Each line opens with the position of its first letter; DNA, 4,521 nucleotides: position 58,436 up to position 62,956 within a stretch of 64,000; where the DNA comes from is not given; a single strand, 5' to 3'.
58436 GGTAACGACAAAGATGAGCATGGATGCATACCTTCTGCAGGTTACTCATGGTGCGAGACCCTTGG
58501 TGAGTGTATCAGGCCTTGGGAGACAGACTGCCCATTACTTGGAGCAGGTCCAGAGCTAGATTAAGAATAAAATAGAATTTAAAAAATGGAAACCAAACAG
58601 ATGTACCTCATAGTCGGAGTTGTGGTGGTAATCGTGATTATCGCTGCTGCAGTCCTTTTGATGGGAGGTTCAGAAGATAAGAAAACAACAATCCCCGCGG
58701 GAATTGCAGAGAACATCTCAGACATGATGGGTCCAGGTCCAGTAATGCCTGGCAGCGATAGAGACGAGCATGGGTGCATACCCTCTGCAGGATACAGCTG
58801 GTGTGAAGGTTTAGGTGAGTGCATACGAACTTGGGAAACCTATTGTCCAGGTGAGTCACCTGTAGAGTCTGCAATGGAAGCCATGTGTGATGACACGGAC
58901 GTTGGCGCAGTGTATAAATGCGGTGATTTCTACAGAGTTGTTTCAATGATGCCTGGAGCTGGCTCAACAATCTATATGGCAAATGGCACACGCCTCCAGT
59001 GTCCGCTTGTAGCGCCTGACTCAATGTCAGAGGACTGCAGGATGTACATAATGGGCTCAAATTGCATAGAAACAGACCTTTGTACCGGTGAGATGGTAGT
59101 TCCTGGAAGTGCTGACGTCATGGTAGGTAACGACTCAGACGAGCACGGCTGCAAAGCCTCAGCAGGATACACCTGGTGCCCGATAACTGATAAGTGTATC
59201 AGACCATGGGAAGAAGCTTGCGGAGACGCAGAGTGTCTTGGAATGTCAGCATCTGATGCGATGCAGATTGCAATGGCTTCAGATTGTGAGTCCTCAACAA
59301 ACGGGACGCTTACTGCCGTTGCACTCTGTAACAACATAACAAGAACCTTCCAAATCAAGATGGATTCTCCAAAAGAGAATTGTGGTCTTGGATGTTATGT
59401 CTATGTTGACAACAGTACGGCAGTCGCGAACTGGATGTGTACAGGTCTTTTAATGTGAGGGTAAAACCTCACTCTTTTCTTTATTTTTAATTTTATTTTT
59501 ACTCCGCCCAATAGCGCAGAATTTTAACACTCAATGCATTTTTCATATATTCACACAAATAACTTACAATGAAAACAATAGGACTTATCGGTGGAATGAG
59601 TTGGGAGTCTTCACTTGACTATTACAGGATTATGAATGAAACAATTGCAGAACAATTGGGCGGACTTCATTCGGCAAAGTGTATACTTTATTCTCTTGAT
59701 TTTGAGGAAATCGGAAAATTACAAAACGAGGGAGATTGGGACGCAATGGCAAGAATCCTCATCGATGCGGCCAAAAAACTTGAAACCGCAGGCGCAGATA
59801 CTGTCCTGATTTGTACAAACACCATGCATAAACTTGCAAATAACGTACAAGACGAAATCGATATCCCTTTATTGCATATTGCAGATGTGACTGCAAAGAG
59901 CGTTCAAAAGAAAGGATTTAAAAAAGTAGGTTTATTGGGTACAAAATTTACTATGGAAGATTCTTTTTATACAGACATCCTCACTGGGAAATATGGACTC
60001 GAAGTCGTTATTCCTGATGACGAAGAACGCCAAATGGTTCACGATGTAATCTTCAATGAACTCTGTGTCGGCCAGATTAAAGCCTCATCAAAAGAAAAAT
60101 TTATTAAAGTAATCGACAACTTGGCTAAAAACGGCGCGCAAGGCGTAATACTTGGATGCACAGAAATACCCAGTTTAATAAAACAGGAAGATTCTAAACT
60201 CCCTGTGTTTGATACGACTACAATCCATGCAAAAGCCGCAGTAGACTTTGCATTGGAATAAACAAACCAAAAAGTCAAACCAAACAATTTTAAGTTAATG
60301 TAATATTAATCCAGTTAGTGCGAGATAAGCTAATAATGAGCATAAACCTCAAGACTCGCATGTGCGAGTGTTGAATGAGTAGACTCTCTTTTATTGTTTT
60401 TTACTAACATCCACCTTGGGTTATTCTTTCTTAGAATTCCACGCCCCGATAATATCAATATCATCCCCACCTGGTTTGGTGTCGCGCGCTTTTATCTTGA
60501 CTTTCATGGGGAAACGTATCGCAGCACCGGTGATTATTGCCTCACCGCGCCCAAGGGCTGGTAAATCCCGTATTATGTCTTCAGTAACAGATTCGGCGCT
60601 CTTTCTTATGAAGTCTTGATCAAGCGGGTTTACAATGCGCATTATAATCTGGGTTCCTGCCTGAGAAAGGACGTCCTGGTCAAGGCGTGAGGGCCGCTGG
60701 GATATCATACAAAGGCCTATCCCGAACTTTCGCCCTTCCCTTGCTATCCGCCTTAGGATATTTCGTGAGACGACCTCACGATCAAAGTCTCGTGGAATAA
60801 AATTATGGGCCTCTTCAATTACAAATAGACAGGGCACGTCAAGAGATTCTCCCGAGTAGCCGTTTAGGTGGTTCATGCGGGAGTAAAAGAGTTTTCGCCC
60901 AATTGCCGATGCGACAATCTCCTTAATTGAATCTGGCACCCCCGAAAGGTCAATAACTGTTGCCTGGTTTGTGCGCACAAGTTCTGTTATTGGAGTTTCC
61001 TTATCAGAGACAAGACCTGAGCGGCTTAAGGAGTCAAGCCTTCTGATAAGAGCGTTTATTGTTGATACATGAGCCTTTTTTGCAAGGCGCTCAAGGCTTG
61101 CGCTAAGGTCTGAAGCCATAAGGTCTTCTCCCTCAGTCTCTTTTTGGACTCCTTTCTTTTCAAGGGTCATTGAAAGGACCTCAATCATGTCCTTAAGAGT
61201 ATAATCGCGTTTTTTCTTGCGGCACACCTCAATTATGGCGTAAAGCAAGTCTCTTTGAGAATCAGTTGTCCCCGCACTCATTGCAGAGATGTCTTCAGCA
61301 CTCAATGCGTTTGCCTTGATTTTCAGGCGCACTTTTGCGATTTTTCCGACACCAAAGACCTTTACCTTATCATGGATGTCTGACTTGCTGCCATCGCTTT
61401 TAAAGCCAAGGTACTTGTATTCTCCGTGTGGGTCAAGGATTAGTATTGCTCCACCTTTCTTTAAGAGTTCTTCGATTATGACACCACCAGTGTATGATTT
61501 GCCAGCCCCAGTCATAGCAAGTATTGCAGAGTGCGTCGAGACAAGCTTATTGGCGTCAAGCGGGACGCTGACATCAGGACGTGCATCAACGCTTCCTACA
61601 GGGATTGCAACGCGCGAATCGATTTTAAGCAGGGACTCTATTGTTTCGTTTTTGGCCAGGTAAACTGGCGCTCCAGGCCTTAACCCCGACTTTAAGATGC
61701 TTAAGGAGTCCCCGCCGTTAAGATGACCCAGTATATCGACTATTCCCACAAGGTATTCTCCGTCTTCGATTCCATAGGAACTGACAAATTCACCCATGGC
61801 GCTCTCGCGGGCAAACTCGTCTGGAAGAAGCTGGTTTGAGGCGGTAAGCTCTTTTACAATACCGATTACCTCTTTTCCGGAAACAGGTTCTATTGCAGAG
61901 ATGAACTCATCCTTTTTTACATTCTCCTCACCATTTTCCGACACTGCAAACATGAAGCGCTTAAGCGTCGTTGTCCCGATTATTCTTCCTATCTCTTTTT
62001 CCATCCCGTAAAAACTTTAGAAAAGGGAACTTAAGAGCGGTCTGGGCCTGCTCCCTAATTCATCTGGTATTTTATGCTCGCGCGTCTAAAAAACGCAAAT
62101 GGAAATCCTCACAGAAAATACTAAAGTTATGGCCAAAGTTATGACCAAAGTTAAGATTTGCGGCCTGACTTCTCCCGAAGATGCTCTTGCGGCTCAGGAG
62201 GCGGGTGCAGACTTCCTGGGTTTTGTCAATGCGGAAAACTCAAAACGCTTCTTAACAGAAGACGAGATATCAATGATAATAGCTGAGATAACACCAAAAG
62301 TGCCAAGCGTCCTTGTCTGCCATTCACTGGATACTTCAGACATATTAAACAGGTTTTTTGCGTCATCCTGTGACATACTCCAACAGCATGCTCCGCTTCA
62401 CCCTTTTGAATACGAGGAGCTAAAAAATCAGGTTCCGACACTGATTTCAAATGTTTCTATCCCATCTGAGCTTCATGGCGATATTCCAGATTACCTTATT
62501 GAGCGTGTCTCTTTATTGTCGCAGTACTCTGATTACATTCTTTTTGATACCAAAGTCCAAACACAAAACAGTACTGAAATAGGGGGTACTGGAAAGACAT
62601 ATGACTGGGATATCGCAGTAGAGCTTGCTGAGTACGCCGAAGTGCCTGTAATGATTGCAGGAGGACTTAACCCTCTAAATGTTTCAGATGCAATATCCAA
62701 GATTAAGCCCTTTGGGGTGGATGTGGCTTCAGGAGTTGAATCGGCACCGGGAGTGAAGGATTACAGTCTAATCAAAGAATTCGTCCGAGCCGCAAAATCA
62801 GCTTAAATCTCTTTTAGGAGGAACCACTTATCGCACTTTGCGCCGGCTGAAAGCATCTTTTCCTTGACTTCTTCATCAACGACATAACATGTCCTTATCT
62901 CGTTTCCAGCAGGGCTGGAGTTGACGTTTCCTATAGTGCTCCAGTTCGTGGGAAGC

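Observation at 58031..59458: Tandem pair of small secreted proteins built from a previously unrecognised four-cysteine DEHGC repeat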

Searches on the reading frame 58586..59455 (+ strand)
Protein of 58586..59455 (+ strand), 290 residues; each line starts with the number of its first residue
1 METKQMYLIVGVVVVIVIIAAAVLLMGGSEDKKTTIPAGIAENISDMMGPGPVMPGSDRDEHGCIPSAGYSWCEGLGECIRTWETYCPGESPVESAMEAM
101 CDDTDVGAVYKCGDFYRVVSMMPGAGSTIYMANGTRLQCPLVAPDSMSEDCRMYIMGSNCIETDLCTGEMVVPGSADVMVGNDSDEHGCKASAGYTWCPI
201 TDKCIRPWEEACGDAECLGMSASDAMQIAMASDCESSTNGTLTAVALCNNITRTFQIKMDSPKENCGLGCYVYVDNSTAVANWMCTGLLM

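Call 3: search_protein_families(library=pfam, proteins=[window:58586-59455:+], max_evalue=10)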
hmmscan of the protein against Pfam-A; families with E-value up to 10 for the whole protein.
window:58586-59455:+ (290 aa): 4 families
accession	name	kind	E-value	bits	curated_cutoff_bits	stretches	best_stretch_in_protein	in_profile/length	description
PF23714.1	Rv3627c_N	-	0.035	14.5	27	1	6-28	10-35/58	Carboxypeptidase Rv3627c-like, N-terminal domain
PF08999.15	SP_C-Propep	-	0.18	12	25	1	3-34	36-67/96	Surfactant protein C, N terminal propeptide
PF22852.1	SoxE_N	-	0.76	10.1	27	1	8-23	10-25/48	Sulfocyanin, N-terminal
PF18278.7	RANK_CRD_2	-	0.83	10.3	26.8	1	177-206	12-41/41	Receptor activator of the NF-KB cysteine-rich repeat domain 2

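Call 4: search_protein_families(library=ncbifam, proteins=[window:58586-59455:+], max_evalue=10)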
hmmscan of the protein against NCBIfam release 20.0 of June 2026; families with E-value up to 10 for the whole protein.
window:58586-59455:+ (290 aa): 2 families
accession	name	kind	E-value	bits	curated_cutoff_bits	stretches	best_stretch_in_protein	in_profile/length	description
NF004285.1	PRK05696.1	equivalog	0.095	12.5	179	1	4-35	19-51/171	flagellar basal body-associated protein FliL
NF006283.1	PRK08455.1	equivalog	0.21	11.2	187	1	6-34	20-50/182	flagellar basal body-associated protein FliL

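Call 5: search_solved_structures(query=window:58586-59455:+, max_evalue=10)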
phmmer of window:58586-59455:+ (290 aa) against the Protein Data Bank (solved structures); distinct sequences matched with E-value up to 10: 0.

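Call 50: predict_structure(alignment_id=A4)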
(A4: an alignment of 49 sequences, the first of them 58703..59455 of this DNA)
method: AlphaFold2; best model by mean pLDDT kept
length: 251 residues; sequences in the alignment: 49
mean_pLDDT: 83.5   pTM: 0.43
mean pLDDT of the five models: 83.5, 83.1, 82.5, 82.2, 81.6
residues with pLDDT >= 90: 118; 70-90: 95; 50-70: 28; < 50: 10
segments of 3 or more residues with pLDDT < 50: 136-139, 248-251
pLDDT, mean of each block of 10 residues (from residue 1): 57 76 91 91 78 81 94 94 92 92 93 91 88 50 82 84 84 73 95 89 89 89 78 96 67 33
secondary structure, 60 per line:
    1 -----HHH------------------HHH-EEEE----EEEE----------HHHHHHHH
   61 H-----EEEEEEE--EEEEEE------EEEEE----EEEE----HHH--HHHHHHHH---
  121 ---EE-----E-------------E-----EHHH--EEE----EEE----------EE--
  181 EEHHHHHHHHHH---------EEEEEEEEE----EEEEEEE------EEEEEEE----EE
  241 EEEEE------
elements in order: E31-34 E39-42 H53-61 E67-73 E76-81 E88-92 E97-100 H110-117 E157-159 E164-166 H183-192 E202-210 E215-221 E228-234 E239-245

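Call 52: fold_search(model_id=the predicted structure, library=pdb)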
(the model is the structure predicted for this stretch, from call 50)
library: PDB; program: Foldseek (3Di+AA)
matches with E <= 10: 499; with E <= 0.001: 0
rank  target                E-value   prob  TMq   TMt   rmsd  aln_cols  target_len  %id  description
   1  9bln_U                1.9e-01  0.06  0.13  0.07  17.0       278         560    9  The structure of human Pdcd4 bound to the 40S-eIF4A-eIF3-eIF1 complex (released 2024-09-04)
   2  9s6c_A                4.3e-01  0.10  0.14  0.11  16.1       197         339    8  B12 Binding protein - BtuK1 (released 2025-09-17)
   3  5yp1_A                4.3e-01  0.08  0.15  0.06  17.7       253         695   11  Crystal structure of dipeptidyl peptidase IV (DPP IV) from Pseudoxanthomonas mexicana WO24 (released 2018-02-21)
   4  9s6c_C                4.5e-01  0.10  0.14  0.11  16.1       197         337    8  B12 Binding protein - BtuK1 (released 2025-09-17)
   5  3eq8                  4.5e-01  0.08  0.14  0.05  25.0       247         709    7  Prolyl oligopeptidase complexed with R-Pro-(decarboxy-Pro)-Type inhibitors (released 2009-08-25)
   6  9p3f_A                4.5e-01  0.05  0.13  0.09  18.4       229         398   11  Structure of M. thermoresistible Rv3035 in complex with M. tuberculosis FecB (released 2026-03-04)
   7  6qnp_A                5.1e-01  0.09  0.15  0.11  15.3       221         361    8  CLATHRIN HEAVY CHAIN N-TERMINAL DOMAIN BOUND TO GTSE1 LIDL MOTIF (released 2019-08-28)
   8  7kc0_E                5.4e-01  0.09  0.13  0.13  18.8       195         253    6  Structure of the Saccharomyces cerevisiae replicative polymerase delta in complex with a primer/template and the PCNA  (released 2020-12-02)
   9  9s6c_B                5.7e-01  0.09  0.14  0.11  16.1       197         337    9  B12 Binding protein - BtuK1 (released 2025-09-17)
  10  8oz0_I                5.7e-01  0.04  0.14  0.07  15.5       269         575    7  Structure of a human 48S translation initiation complex with eIF4F and eIF4A (released 2024-02-07)
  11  3iun                  6.0e-01  0.04  0.13  0.06  17.9       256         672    9  apPEP_D622N opened state (released 2010-05-05)
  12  3iul                  6.4e-01  0.05  0.15  0.07  18.4       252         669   10  apPEP_WT1 opened state (released 2010-05-05)
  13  2bkl_B                6.8e-01  0.04  0.14  0.06  18.4       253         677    8  Structural and Mechanistic Analysis of Two Prolyl Endopeptidases: Role of Inter-Domain Dynamics in Catalysis and Speci (released 2005-03-09)
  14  7qqj_B                7.2e-01  0.30  0.13  0.07   4.4        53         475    9  Sucrose phosphorylase from Jeotgalibaca ciconiae (released 2023-01-18)
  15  5jne_D                7.2e-01  0.09  0.12  0.12  19.3       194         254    6  E2-SUMO-Siz1 E3-SUMO-PCNA complex (released 2016-08-10)
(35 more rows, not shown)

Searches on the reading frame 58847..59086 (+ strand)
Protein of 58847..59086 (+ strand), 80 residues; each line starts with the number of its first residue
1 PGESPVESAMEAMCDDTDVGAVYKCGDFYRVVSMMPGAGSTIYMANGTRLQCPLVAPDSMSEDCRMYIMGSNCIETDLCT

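Call 84: search_solved_structures(query=A7, max_evalue=10)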
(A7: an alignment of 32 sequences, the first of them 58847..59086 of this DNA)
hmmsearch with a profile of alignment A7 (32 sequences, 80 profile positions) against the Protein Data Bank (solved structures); distinct sequences matched with E-value up to 10: 8.
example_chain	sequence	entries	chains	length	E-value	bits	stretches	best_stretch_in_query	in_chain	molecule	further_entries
6az3_c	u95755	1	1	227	0.052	17.1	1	9-33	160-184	60S ribosomal protein L7 family protein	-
3jcs_c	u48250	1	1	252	0.058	17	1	9-33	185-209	ribosomal protein L30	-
5t2a_u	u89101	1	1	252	0.059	16.9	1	9-33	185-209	uL30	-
3gyx_A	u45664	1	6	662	0.084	16.4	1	43-64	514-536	Adenylylsulfate Reductase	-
8a3w_c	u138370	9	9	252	0.14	15.7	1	11-33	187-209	uL30_chain_c | Putative 60S ribosomal protein L7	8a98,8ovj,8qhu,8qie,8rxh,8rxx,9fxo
4v8m_Bw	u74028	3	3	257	1.2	12.8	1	13-33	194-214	60S RIBOSOMAL PROTEIN L7, PUTATIVE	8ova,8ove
4dqx_A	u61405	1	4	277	1.2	12.8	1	17-48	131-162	Probable oxidoreductase protein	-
9jqp_H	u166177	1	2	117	1.8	12.1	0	18-42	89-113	BTN3A agonist antibody TH001, variable domain of heavy chain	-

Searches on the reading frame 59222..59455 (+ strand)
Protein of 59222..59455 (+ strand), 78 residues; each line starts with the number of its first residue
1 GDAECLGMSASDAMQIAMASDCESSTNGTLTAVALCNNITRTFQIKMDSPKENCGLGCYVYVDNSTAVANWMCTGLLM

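Call 15: find_homologous_proteins(query=window:59222-59455:+, max_evalue=0.01)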
Query seq(78 aa): no candidate shares three 5-residue words with the query. No homologue found.

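Call 33: find_homologous_proteins(query=A2)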
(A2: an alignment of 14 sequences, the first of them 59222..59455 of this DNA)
Query A2 (14 sequences) (78 aa, profile of the alignment): 862 proteins with E <= 0.001 among 1103 candidates; the best 120 are listed.
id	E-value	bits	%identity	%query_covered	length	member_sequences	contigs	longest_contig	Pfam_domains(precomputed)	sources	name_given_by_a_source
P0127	3.2e-44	166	46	90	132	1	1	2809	-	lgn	-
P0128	4.0e-30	121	40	90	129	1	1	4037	-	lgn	-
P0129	4.8e-30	121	37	90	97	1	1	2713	-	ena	-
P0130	5.7e-30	121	46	90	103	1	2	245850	-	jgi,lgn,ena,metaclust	metaclust:\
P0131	7.0e-30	120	36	90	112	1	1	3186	-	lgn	-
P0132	1.2e-29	120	44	90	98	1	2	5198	-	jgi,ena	-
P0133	2.4e-29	119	41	90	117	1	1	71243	-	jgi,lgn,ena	jgi:hypothetical protein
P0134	3.6e-29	118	37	91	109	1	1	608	-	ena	-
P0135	4.2e-29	118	39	90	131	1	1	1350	-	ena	-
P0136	4.4e-29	118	36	92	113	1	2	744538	-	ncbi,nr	ncbi:MAG: hypothetical protein PHW53_03005 [Patescibacteria group bacterium]|nr:hypothetical protein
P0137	6.5e-29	117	39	72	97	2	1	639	-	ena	-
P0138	7.0e-29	117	37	91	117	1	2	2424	-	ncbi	-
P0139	7.6e-29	117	40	92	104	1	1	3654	-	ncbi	-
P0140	8.4e-29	117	36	99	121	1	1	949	-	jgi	-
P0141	1.5e-28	116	44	81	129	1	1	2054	-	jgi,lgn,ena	-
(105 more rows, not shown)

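Call 79: search_protein_families(library=pfam, alignment_id=A6, max_evalue=1)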
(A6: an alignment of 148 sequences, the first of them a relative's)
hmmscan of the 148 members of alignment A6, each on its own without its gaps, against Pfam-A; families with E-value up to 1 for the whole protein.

A. member 1, P0127 (132 aa): 4 families
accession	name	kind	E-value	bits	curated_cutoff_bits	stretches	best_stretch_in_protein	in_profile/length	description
PF03119.21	DNA_ligase_ZBD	-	0.0018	18.6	25.8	1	22-42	3-23/27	NAD-dependent DNA ligase C4 zinc finger domain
PF23046.1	tSH3-B_UBE2O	-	0.0043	17.1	22.4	1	7-55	73-121/139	UBE2O, tandem tSH3-B domain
PF17092.11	PCB_OB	-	0.053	14.7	27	0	95-126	21-52/111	Penicillin-binding protein OB-like domain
PF23327.1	Chromo_MORC2_6th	-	0.2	11.9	27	0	106-126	15-35/63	ATPase MORC2, chromo domain-like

B. families by the number of members that match (of 148 scanned): 155 families (the first 25 are shown)
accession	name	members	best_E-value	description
PF08139.17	LPAM_1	11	0.0061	Prokaryotic membrane lipoprotein lipid attachment site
PF23466.1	WWE_4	5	0.00018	WWE domain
PF20101.4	DUF6491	5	0.0067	Family of unknown function (DUF6491)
PF18278.7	RANK_CRD_2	4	0.0059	Receptor activator of the NF-KB cysteine-rich repeat domain 2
PF24381.1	DUF7537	4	0.029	Family of unknown function (DUF7537)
PF19308.4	CRISPR_Cas6_N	4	0.057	CRISPR Cas6 N-terminal domain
PF13418.12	Kelch_4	3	0.041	Galactose oxidase, central domain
PF09710.15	Trep_dent_lipo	2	0.005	Treponema clustered lipoprotein (Trep_dent_lipo)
PF08391.16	Ly49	2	0.011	Ly49-like protein, N-terminal region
PF16339.10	DUF4969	2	0.011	Domain of unknown function (DUF4969)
PF05075.19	DUF684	2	0.035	Protein of unknown function (DUF684)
PF11022.13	ATP19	2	0.046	ATP synthase subunit K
PF13627.12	LptM_cons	2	0.048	LPS-assembly lipoprotein LptM, conserved region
PF14991.11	MLANA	2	0.057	Protein melan-A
PF04277.18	OAD_gamma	2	0.057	Oxaloacetate decarboxylase, gamma chain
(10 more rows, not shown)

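Call 82: search_solved_structures(query=A2, max_evalue=10)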
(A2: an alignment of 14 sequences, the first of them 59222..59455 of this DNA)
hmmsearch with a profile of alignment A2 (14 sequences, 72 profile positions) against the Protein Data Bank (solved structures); distinct sequences matched with E-value up to 10: 3.
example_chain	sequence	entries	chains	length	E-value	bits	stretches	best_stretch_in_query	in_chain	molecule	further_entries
3jbn_Z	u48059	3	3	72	0.067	16.3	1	19-53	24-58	40S ribosomal protein eS21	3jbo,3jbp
3j7a_Z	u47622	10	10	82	0.075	16.2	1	19-53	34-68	40S ribosomal protein eS21 | 40S ribosomal protein S21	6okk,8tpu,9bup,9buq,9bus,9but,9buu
5xy3_X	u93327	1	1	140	0.11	15.6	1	28-51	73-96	Ribosomal protein L23, putative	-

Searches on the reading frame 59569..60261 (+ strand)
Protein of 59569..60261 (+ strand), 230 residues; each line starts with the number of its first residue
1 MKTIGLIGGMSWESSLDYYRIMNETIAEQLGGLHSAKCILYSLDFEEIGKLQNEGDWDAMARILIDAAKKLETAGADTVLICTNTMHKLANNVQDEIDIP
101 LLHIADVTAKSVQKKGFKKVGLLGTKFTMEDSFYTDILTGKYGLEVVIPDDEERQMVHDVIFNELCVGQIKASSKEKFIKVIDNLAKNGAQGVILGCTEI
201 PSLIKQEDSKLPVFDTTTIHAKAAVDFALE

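Call 20: search_protein_families(library=pfam, proteins=[window:59569-60261:+], max_evalue=0.001)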
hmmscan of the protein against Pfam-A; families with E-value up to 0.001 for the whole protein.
window:59569-60261:+ (230 aa): 2 families
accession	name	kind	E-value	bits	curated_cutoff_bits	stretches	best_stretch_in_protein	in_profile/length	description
PF01177.27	Asp_Glu_race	-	1.6e-43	149.4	31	1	7-224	1-211/211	Asp/Glu/Hydantoin racemase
PF02548.21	Pantoate_transf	-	0.00016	21.6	28.7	0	46-105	145-203/259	Ketopantoate hydroxymethyltransferase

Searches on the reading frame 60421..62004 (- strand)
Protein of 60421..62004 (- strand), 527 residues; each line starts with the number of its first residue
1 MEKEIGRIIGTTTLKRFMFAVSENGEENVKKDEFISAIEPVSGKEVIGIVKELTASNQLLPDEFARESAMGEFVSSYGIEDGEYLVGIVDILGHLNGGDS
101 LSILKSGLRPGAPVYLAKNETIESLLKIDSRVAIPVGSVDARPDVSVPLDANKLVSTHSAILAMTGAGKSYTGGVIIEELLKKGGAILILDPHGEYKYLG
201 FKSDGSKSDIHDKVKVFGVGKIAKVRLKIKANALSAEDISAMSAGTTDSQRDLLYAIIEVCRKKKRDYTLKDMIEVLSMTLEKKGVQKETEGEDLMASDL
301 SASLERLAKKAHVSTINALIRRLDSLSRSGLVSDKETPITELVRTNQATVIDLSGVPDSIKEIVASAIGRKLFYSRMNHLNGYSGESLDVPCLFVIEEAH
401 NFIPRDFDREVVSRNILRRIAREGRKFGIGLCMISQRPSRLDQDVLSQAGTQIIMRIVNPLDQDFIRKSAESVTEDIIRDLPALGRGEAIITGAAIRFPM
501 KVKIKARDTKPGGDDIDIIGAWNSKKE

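Call 68: find_encoding_contigs(protein=window:60421-62001:-, flank=1000, max_places=6)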
Protein window:60421-62001:- (526 aa): no gene with exactly this product is on record in the collection.

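Call 69: find_encoding_contigs(protein=window:60421-62004:-, flank=1000, max_places=6)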
Protein window:60421-62004:- (527 aa): 8 contigs read that carry it; 3 places shown.
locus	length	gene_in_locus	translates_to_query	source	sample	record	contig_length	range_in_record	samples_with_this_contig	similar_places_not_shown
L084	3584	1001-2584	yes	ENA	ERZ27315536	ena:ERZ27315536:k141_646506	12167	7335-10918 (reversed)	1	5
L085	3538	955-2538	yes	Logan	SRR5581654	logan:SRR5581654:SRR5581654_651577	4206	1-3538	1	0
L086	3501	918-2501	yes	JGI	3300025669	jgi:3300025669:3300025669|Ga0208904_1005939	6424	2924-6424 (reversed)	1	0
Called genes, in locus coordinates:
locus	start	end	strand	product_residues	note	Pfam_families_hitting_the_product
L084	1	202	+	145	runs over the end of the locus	-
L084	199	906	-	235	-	PF00697:PRAI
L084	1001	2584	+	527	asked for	PF01935:DUF87, PF05872:HerA_C (faint), PF12846:AAA_10 (faint)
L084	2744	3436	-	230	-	PF01177:Asp_Glu_race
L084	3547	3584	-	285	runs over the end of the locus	-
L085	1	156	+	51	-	?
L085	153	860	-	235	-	PF00697:PRAI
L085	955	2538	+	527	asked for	PF01935:DUF87, PF05872:HerA_C (faint), PF12846:AAA_10 (faint)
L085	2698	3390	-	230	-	PF01177:Asp_Glu_race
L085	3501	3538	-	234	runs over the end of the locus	?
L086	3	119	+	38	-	?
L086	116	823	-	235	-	PF00697:PRAI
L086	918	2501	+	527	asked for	PF01935:DUF87, PF05872:HerA_C (faint), PF12846:AAA_10 (faint)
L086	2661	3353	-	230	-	PF01177:Asp_Glu_race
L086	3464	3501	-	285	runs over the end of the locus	-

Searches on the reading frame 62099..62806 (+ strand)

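Call 20: search_protein_families(library=pfam, proteins=[window:62099-62806:+], max_evalue=0.001)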
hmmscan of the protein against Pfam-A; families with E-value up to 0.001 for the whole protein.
window:62099-62806:+ (235 aa): 1 family
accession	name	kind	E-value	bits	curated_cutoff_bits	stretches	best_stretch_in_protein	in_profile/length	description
PF00697.28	PRAI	-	5.8e-33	114.7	22.7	1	18-230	1-192/193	N-(5'phosphoribosyl)anthranilate (PRA) isomerase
